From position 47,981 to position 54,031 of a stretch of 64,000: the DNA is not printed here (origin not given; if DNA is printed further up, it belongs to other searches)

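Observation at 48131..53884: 1917-aa secreted giant protein with integrin-like FG-GAP (DxDxDG) repeats and a recent internal module duplication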

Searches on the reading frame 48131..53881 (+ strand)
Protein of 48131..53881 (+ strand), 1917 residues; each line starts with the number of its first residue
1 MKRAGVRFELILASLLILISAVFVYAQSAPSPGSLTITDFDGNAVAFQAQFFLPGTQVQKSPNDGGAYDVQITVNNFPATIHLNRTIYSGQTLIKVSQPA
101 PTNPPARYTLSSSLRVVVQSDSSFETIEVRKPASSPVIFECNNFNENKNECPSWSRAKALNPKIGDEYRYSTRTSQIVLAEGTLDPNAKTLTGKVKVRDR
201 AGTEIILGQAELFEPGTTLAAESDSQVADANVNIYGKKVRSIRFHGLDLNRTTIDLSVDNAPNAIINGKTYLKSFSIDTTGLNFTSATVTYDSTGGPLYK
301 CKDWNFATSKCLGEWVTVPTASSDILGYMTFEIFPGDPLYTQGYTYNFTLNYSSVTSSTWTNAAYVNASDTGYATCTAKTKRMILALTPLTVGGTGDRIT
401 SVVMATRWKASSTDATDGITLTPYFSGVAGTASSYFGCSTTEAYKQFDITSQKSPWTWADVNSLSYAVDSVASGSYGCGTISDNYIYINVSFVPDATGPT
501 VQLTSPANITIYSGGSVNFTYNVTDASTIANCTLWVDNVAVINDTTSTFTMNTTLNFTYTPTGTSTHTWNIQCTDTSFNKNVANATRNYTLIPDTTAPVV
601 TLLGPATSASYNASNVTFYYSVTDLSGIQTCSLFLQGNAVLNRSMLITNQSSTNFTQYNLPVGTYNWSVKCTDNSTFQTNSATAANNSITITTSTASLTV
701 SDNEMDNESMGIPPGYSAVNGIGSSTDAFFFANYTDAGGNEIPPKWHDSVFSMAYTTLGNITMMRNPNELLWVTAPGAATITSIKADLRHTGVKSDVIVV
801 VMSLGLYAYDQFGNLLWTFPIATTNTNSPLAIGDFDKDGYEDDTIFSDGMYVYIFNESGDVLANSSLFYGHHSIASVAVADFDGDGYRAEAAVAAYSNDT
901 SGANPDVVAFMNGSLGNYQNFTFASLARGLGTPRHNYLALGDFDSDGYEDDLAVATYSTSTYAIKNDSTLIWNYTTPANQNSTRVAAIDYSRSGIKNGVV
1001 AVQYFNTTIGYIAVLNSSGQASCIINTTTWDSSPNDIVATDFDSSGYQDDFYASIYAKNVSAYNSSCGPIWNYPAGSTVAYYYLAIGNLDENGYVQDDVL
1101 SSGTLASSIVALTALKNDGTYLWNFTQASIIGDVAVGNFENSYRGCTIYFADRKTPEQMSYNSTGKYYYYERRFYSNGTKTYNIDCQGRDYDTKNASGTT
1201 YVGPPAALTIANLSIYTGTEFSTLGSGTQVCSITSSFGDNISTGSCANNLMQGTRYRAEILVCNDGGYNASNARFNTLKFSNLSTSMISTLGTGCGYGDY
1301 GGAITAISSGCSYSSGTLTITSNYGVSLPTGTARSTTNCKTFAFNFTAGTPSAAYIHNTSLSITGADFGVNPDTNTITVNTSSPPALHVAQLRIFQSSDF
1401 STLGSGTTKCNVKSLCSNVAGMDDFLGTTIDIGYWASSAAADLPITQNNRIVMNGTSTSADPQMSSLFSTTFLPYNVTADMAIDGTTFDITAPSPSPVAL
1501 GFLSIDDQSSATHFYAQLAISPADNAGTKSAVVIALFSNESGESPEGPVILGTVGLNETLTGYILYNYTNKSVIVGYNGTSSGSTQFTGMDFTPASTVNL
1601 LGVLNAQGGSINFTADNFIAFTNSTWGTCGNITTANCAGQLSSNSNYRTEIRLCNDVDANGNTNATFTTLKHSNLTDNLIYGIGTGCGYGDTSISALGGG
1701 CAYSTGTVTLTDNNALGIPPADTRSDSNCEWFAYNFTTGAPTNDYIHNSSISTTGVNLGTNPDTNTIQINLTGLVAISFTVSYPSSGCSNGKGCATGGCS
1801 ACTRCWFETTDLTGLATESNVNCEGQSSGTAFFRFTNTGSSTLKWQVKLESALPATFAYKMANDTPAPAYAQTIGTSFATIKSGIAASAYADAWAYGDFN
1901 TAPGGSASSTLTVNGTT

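Call 5: search_protein_families(library=pfam, proteins=[window:48131-53881:+], max_evalue=1)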
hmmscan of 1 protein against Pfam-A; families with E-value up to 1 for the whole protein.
window:48131-53881:+ (1917 aa): 3 families
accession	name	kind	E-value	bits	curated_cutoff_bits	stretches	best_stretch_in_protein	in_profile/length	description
PF17957.7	Big_7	-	1.3e-06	29.4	24.1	2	499-565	1-66/70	Bacterial Ig domain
PF01839.29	FG-GAP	-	3e-06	27.4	22.1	2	938-957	5-23/37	FG-GAP repeat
PF13517.12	FG-GAP_3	-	0.00013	22.9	26.9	3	848-887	16-56/61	FG-GAP-like repeat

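Call 9: find_homologous_proteins(query=window:48131-53881:+)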
Query window:48131-53881:+ (1917 aa): 2 proteins with E <= 0.001 among 8000 candidates.
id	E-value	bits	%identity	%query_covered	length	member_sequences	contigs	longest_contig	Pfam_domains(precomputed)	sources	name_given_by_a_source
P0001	0.0e+0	4288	100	100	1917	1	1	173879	PF01839.30,PF17957.8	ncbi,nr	ncbi:Uncharacterised protein [Candidatus Gugararchaeum adminiculabundum]|nr:Uncharacterised protein 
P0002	1.0e-5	41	31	9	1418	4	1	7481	PF17957.8,PF00082.28,PF19077.7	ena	-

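Call 20: search_solved_structures(query=window:48131-53881:+, max_evalue=1)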
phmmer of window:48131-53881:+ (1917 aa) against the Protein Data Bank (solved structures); distinct sequences matched with E-value up to 1: 1.
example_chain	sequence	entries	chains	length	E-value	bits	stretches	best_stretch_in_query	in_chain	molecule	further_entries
9dvd_H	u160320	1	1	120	0.015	16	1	300-379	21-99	Fan HENV-270 heavy chain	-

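Call 33: search_protein_families(library=ncbifam, proteins=[window:48131-53881:+], max_evalue=0.1)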
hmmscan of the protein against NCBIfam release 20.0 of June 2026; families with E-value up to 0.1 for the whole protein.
window:48131-53881:+ (1917 aa): 1 family
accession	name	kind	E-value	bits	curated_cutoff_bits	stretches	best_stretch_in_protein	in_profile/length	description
NF007158.0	PRK09593.1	subfamily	0.0028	16.4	639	1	1085-1180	380-476/478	6-phospho-beta-glucosidase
